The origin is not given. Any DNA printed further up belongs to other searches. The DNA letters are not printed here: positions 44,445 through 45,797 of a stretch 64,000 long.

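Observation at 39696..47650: ACP / AMP-ligase / AsnB-amidotransferase / NadE-like / ATP-grasp module inside the EPS locus implies acyl or amido decoration of the polysaccharide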

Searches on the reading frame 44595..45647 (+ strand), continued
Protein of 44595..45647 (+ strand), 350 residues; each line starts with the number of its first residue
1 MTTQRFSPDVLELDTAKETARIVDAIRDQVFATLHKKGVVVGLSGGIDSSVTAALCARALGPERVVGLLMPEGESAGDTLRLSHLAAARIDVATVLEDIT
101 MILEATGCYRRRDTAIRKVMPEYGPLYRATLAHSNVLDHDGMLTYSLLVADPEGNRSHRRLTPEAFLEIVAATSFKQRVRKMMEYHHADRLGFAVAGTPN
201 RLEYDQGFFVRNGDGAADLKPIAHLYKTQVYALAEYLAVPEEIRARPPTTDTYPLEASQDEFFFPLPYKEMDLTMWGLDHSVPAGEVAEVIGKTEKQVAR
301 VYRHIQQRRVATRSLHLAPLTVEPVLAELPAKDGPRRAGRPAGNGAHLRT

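Call 46: search_dna_similar(query=window:44595-45647:+, collection=plasmids, mode=protein, max_evalue=1e-40, max_rows=25)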
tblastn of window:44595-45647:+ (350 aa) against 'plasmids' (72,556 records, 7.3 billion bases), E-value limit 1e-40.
Records with a match: 116; places in all: 116; records where one place covers at least 80% of the query: 113.
Best place of each record, by identity: <60% 116.
By first word of the organism name: Sinorhizobium 76; Azospirillum 12; Ensifer 9; Shinella 8; Mesorhizobium 7; Rhizobium 2; Roseateles 1; Nitratireductor 1.
By predicted mobility (MOB-suite, as given by PLSDB): mobilizable 61; non-mobilizable 43; conjugative 12.
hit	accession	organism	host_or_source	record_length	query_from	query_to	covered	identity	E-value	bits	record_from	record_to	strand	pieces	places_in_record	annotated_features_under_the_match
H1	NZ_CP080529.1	Mesorhizobium sp. AR07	Oxytropis sp.,Cell culture,root nodule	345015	6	320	90%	57.8%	2e-113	369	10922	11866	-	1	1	nadE: NAD(+) synthase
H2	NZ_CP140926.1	Sinorhizobium medicae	Medicago lupulina,whole organism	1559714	6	325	91%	56.3%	2e-110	360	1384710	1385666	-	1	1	none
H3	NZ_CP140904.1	Sinorhizobium medicae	Medicago lupulina,whole organism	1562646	6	325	91%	56.3%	2e-110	360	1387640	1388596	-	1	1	none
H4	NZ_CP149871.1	Sinorhizobium medicae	Melilotus albus,Cell Culture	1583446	6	325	91%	55.9%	1e-109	358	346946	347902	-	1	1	none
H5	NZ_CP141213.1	Sinorhizobium meliloti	alfalfa,Isolate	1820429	6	325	91%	55.9%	1e-109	358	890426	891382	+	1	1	none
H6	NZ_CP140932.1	Sinorhizobium medicae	Medicago lupulina,whole organism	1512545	6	325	91%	55.9%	1e-109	358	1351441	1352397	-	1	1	none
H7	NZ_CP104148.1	Sinorhizobium medicae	Trigonella foenum-graecum,cell culture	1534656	6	325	91%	55.9%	1e-109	358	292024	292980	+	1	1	none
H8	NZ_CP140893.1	Sinorhizobium medicae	Medicago lupulina,whole organism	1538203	6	325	91%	55.9%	1e-109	358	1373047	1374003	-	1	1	none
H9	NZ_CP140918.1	Sinorhizobium medicae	Medicago lupulina,whole organism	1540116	6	325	91%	55.9%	1e-109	358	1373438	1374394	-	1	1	none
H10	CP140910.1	Sinorhizobium medicae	Medicago lupulina,whole organism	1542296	6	325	91%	55.9%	1e-109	358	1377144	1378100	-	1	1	nadE: NAD(+) synthase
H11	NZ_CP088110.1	Sinorhizobium medicae WSM1115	cell culture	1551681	6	325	91%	55.9%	1e-109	358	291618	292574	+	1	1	none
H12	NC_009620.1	Sinorhizobium medicae WSM419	-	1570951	6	325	91%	55.9%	1e-109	358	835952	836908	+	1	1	none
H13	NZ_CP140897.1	Sinorhizobium medicae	Medicago lupulina,whole organism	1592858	6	325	91%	55.9%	1e-109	358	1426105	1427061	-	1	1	none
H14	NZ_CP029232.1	Sinorhizobium fredii CCBAU 45436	Glycine max,cell culture,plant root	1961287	6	325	91%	55.6%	1e-109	358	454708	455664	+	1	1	record has no annotation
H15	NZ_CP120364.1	Sinorhizobium kummerowiae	Kummerowia stipulacea,Pure culture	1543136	6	325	91%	55.6%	2e-109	357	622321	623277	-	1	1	none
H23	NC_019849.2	Sinorhizobium meliloti GR4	-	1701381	6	325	91%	55.6%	8e-109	355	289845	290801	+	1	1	none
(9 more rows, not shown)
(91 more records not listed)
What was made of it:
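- In Sinorhizobium and Mesorhizobium it is carried on megaplasmids and plasmids (call 46).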

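Call 48: get_annotated_region(hit=H1, flank=12000)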
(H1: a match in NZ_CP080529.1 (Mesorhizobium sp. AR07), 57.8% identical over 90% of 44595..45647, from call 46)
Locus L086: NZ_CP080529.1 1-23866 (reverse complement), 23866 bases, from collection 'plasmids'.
description: Mesorhizobium sp. AR07 plasmid pMspAR07a, complete sequence
organism: Mesorhizobium sp. AR07 (NCBI taxid 2865838)
taxonomy: Bacteria; Pseudomonadota; Alphaproteobacteria; Hyphomicrobiales; Phyllobacteriaceae; Mesorhizobium; Mesorhizobium sp. AR07
host: -; source: Oxytropis sp.,Cell culture,root nodule; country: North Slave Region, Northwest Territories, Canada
typing (MOB-suite, as given by PLSDB): non-mobilizable
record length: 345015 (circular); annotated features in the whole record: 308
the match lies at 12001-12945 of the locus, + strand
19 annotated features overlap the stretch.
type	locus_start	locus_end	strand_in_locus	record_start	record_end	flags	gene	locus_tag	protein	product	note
CDS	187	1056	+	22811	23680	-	-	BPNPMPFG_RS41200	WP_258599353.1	ADP-polyphosphate phosphotransferase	GO:0016310 - phosphorylation [Evidence IEA]; GO:0006797 - polyphosphate metabolic process [Evidence IEA]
CDS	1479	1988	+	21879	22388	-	-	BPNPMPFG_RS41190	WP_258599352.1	hypothetical protein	-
CDS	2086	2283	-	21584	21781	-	-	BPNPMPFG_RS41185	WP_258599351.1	hypothetical protein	-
CDS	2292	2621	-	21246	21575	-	-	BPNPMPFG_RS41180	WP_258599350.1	low affinity iron permease family protein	GO:0055085 - transmembrane transport [Evidence IEA]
CDS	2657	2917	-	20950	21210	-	-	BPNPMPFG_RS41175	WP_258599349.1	hypothetical protein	-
CDS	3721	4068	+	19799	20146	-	tnpB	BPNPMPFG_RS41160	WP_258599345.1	IS66 family insertion sequence element accessory protein TnpB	-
CDS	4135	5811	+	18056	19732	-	-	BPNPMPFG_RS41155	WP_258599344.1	IS66 family transposase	-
CDS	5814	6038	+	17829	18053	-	-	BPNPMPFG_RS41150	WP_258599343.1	hypothetical protein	-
CDS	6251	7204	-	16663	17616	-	-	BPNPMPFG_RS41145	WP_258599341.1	IS481 family transposase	-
CDS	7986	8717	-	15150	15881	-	-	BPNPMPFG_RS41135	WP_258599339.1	AAA family ATPase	-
CDS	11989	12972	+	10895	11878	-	nadE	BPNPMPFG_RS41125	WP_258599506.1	NAD(+) synthase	GO:0009435 - NAD biosynthetic process [Evidence IEA]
CDS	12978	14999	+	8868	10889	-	asnB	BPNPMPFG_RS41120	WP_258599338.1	asparagine synthase (glutamine-hydrolyzing)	GO:0006529 - asparagine biosynthetic process [Evidence IEA]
CDS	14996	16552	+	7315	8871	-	-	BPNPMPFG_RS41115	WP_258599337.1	AMP-binding protein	-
CDS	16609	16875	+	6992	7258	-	-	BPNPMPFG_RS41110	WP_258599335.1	acyl carrier protein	GO:0006633 - fatty acid biosynthetic process [Evidence IEA]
CDS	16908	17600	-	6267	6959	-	-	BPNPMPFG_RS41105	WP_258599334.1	class I SAM-dependent methyltransferase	-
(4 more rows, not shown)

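Call 51: get_annotated_region(hit=H23, flank=14000)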
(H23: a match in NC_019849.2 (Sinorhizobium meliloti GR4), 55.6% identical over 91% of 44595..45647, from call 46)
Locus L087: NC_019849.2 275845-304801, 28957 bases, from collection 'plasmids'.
description: Sinorhizobium meliloti GR4 plasmid pRmeGR4d, complete sequence
organism: Sinorhizobium meliloti GR4 (NCBI taxid 1235461)
taxonomy: Bacteria; Pseudomonadota; Alphaproteobacteria; Hyphomicrobiales; Rhizobiaceae; Sinorhizobium; Sinorhizobium meliloti; Sinorhizobium meliloti GR4
host: -; source: -; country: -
typing (MOB-suite, as given by PLSDB): mobilizable; relaxase MOBQ
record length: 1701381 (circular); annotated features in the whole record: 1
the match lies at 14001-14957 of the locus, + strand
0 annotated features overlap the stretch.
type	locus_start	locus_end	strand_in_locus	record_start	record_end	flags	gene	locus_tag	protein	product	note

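Call 52: get_annotated_region(hit=H10, flank=14000)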
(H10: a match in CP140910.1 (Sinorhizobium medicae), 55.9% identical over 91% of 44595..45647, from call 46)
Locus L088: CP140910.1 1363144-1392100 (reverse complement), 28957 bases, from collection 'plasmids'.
description: Sinorhizobium medicae strain ml29 plasmid pMl3, complete sequence
organism: Sinorhizobium medicae (NCBI taxid 110321)
taxonomy: Bacteria; Pseudomonadota; Alphaproteobacteria; Hyphomicrobiales; Rhizobiaceae; Sinorhizobium; Sinorhizobium medicae
host: -; source: Medicago lupulina,whole organism; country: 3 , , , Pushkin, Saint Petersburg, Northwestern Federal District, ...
typing (MOB-suite, as given by PLSDB): mobilizable; relaxase MOBQ
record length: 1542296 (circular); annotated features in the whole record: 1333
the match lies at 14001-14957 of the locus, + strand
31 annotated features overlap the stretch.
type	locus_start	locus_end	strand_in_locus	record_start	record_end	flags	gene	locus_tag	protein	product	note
CDS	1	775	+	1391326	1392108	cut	-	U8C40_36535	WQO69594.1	FadR/GntR family transcriptional regulator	-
CDS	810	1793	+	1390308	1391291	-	denD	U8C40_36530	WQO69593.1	D-erythronate dehydrogenase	-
CDS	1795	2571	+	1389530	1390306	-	-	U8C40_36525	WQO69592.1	SDR family oxidoreductase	-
CDS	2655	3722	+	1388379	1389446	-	ugpC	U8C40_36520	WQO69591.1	sn-glycerol-3-phosphate ABC transporter ATP-binding protein UgpC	-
CDS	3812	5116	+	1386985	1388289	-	-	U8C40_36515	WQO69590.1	ABC transporter substrate-binding protein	-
CDS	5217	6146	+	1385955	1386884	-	-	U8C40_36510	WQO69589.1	sugar ABC transporter permease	-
CDS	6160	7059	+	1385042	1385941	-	-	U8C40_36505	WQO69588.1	carbohydrate ABC transporter permease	-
CDS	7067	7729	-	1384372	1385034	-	-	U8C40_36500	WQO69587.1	DUF6064 family protein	-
CDS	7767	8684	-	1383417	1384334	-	-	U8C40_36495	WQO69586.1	aldo/keto reductase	-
CDS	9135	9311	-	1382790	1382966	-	-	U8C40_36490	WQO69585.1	hypothetical protein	-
CDS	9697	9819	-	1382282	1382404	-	-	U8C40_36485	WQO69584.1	hypothetical protein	-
CDS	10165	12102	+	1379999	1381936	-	asnB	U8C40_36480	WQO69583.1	asparagine synthase (glutamine-hydrolyzing)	-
CDS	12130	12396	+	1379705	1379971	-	-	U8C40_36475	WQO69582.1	acyl carrier protein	-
CDS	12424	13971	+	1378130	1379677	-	-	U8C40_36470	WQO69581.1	AMP-binding protein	-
CDS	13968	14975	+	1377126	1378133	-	nadE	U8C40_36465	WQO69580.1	NAD(+) synthase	-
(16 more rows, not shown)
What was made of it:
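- In Sinorhizobium the operon stands alone near minCDE, with a polysaccharide cluster about 9 kb away (call 52). RefSeq and GenBank name them asnB and nadE (calls 48, 52).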

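Call 68: search_protein_families(library=ncbifam, proteins=[L088:10165-12102:+, L088:12424-13971:+, L072:8321-9829:+, L088:12130-12396:+, L088:13968-14975:+, L072:14345-15409:+, L072:4629-5561:+], max_evalue=1e-20)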
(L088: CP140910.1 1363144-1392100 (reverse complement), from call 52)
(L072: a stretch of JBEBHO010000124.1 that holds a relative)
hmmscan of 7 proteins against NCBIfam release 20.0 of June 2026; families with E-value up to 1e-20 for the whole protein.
L088:10165-12102:+ (645 aa): 6 families
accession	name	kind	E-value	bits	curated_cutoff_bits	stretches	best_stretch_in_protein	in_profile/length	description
TIGR01536.1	asn_synth_AEB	equivalog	1.4e-152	509.4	267.1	1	2-563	1-517/517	asparagine synthase (glutamine-hydrolyzing)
TIGR03108.1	eps_aminotran_1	hypoth_equivalog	2.2e-132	442.9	816.9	1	14-610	17-607/628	XrtA/PEP-CTERM system amidotransferase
TIGR03104.1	trio_amidotrans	equivalog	4.2e-116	388.5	570.1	1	1-377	1-383/589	N-acetylglutaminylglutamine amidotransferase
NF006949.0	PRK09431.1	equivalog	5.1e-99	332.3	499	2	1-164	1-167/554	asparagine synthase B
NF033535.1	lass_lactam_cya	exception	1.8e-85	287.9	525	1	17-379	19-385/668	lasso peptide isopeptide bond-forming cyclase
NF033561.1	macrolact_Ik_Al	subfamily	2.7e-28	98.9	300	0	122-372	83-332/561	albusnodin/ikarugamycin family macrolactam cyclase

L088:12424-13971:+ (515 aa): 89 families (the best 25 are shown)
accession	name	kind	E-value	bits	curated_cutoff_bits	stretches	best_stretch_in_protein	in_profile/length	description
TIGR03098.1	ligase_PEP_1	hypoth_equivalog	5e-137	457.5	592.35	1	5-508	4-515/517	acyl-CoA ligase (AMP-forming), exosortase A system-associated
NF004837.0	PRK06187.1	subfamily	3.4e-116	388.6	476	1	3-506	10-517/531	long-chain-fatty-acid--CoA ligase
NF006182.0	PRK08316.1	subfamily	5.7e-107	358.4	663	1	5-505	15-511/523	fatty acyl-CoA synthetase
NF006181.0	PRK08314.1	subfamily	3.4e-88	296.3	705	1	10-508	33-551/563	long-chain-fatty-acid--CoA ligase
TIGR01733.1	AA-adenyl-dom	subfamily_domain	2.8e-86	289.9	317.4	1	28-443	1-409/409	amino acid adenylation domain-containing protein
NF005801.1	PRK07656.1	equivalog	6.1e-80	269.3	657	1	7-504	7-496/500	FadD3 family acyl-CoA ligase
NF005702.0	PRK07514.1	subfamily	6.9e-80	268.8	558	1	13-507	15-496/506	malonyl-CoA synthase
NF004114.0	PRK05605.1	equivalog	4.7e-75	253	766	1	162-511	222-569/575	long-chain-fatty-acid--CoA ligase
NF052580.1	Str24CoAsynCasG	equivalog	5.9e-74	249.3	750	1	7-505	46-544/548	steroid-24-oyl-CoA synthetase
NF005857.1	PRK07786.1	exception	1.6e-73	248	733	1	7-503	15-504/513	fatty-acid--CoA ligase FadD5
NF004511.1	PRK05852.1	equivalog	5.5e-73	246.3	650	1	14-509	12-502/505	FadD7 family fatty acid--CoA ligase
NF004808.0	PRK06155.1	equivalog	9.9e-73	245.2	722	1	5-505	25-516/542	ATP-dependent acyl-CoA ligase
NF004797.0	PRK06145.1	equivalog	2.1e-72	244.1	850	1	10-511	11-495/499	acyl-CoA synthetase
NF004822.0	PRK06178.1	equivalog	9.2e-72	242.4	782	1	6-505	42-561/571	acyl-CoA synthetase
NF005220.0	PRK06710.1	equivalog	2.4e-70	237.2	1116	1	161-508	206-550/563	long-chain-fatty-acid--CoA ligase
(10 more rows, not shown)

L072:8321-9829:+ (502 aa): 93 families (the best 25 are shown)
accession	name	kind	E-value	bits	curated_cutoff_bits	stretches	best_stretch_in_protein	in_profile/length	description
NF004837.0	PRK06187.1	subfamily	4.1e-114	381.7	476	1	143-488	169-520/531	long-chain-fatty-acid--CoA ligase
TIGR03098.1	ligase_PEP_1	hypoth_equivalog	1.7e-109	366.6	592.35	1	4-487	3-515/517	acyl-CoA ligase (AMP-forming), exosortase A system-associated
NF006182.0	PRK08316.1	subfamily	2.6e-104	349.6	663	1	3-489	13-516/523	fatty acyl-CoA synthetase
NF009233.0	PRK12583.1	subfamily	1.6e-91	307.5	832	1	144-496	201-556/558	fatty acid CoA ligase family protein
NF005801.1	PRK07656.1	equivalog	2.2e-86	290.5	657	1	6-487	6-500/500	FadD3 family acyl-CoA ligase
NF002966.0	PRK03640.1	equivalog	1e-85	288.2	556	1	9-489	10-479/483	o-succinylbenzoate--CoA ligase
NF005307.0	PRK06839.1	equivalog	4.9e-83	279.5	748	1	15-489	16-492/496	o-succinylbenzoate--CoA ligase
NF004511.1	PRK05852.1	equivalog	3.4e-82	276.7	650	1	7-488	5-502/505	FadD7 family fatty acid--CoA ligase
NF006181.0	PRK08314.1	subfamily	9.7e-82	275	705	1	139-491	199-555/563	long-chain-fatty-acid--CoA ligase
NF004114.0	PRK05605.1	equivalog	3.4e-81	273.3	766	1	134-489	211-568/575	long-chain-fatty-acid--CoA ligase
NF005702.0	PRK07514.1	subfamily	1.1e-80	271.5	558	1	20-488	23-498/506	malonyl-CoA synthase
NF004797.0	PRK06145.1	equivalog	2.6e-80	270.2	850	1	6-488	7-493/499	acyl-CoA synthetase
TIGR01923.1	menE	equivalog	6.3e-76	256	330.15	1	28-486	1-442/442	o-succinylbenzoate--CoA ligase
NF005857.1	PRK07786.1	exception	6.9e-76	255.8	733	1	15-488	23-510/513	fatty-acid--CoA ligase FadD5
NF005676.0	PRK07470.1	equivalog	7.8e-75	252.5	774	1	3-489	22-528/544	acyl-CoA synthetase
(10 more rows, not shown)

L088:12130-12396:+ (88 aa): 0 families

L088:13968-14975:+ (335 aa): 5 families
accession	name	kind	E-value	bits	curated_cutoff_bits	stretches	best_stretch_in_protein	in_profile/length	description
NF002048.0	PRK00876.1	subfamily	5.3e-160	531.6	313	1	9-332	4-328/330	NAD(+) synthase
NF010587.0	PRK13980.1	equivalog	4.5e-49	167.1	255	1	176-310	112-245/267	NAD+ synthase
TIGR00552.1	nadE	equivalog_domain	5.8e-41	140.4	63.65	1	174-286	106-216/251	NAD(+) synthase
NF001979.1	PRK00768.1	equivalog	2.7e-26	92.7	250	0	178-280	133-236/266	NAD(+) synthase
NF010588.0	PRK13981.1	equivalog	2.3e-22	79.1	479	0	18-111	262-355/546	NAD+ synthase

L072:14345-15409:+ (354 aa): 0 families

L072:4629-5561:+ (310 aa): 1 family
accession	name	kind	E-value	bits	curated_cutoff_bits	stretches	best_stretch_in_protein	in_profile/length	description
TIGR03006.1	pepcterm_polyde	equivalog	4.5e-112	373.6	276.2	1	10-276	2-269/272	XrtA system polysaccharide deacetylase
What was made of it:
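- On XrtA/PEP-CTERM (exosortase) EPS system: TIGR03006 IS met in the related Nitrospira locus L072 (call 68).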

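Call 75: search_protein_families(library=pfam, proteins=[L062:7254-9992:+, L014:11003-11881:+, L034:6508-9732:+, L046:11307-14564:+], max_evalue=0.01)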
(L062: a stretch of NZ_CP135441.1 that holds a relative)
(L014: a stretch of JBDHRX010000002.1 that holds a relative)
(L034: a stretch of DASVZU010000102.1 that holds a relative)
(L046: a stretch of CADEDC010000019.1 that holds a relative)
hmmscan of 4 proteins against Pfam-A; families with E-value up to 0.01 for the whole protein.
L062:7254-9992:+ (912 aa): 7 families
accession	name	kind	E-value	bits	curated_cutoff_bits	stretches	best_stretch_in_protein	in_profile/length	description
PF00501.34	AMP-binding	-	2.5e-58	198.2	29.9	1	65-407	5-384/384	AMP-binding enzyme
PF00975.26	Thioesterase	-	1.5e-19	71.6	26.4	1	648-750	2-105/226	Thioesterase domain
PF13193.12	AMP-binding_C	-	1.7e-08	35.7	24.5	1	462-534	1-76/76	AMP-binding enzyme C-terminal domain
PF12697.13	Abhydrolase_6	-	0.00066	20.8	26.3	1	681-803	29-148/217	Alpha/beta hydrolase family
PF01764.32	Lipase_3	-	0.00072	19.9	22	1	680-736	32-88/140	Lipase (class 3)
PF12146.15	Hydrolase_4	-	0.0012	18.7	27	1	693-771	59-133/239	Serine aminopeptidase, S33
PF00561.26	Abhydrolase_1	-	0.0034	17.5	25.8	0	696-731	54-89/245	alpha/beta hydrolase fold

L014:11003-11881:+ (292 aa): 1 family
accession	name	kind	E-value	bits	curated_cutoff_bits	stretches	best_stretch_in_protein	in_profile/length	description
PF02522.19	Antibiotic_NAT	-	3.3e-44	151.6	25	1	54-278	1-231/232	Aminoglycoside 3-N-acetyltransferase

L034:6508-9732:+ (1074 aa): 3 families
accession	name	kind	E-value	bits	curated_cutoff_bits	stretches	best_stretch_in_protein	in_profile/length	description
PF00501.34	AMP-binding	-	6e-88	295.7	29.9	1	555-916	3-384/384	AMP-binding enzyme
PF13193.12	AMP-binding_C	-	1.6e-20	74.2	24.5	1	972-1047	1-76/76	AMP-binding enzyme C-terminal domain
PF23562.2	AMP-binding_C_3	-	0.0057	17.5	20.8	0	958-997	2-42/124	AMP-binding enzyme C-terminal domain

L046:11307-14564:+ (1085 aa): 2 families
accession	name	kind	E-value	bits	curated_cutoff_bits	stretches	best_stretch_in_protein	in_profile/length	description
PF00501.34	AMP-binding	-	1.3e-80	271.5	29.9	1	567-938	1-384/384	AMP-binding enzyme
PF13193.12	AMP-binding_C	-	2.8e-17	63.8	24.5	1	988-1060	1-72/76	AMP-binding enzyme C-terminal domain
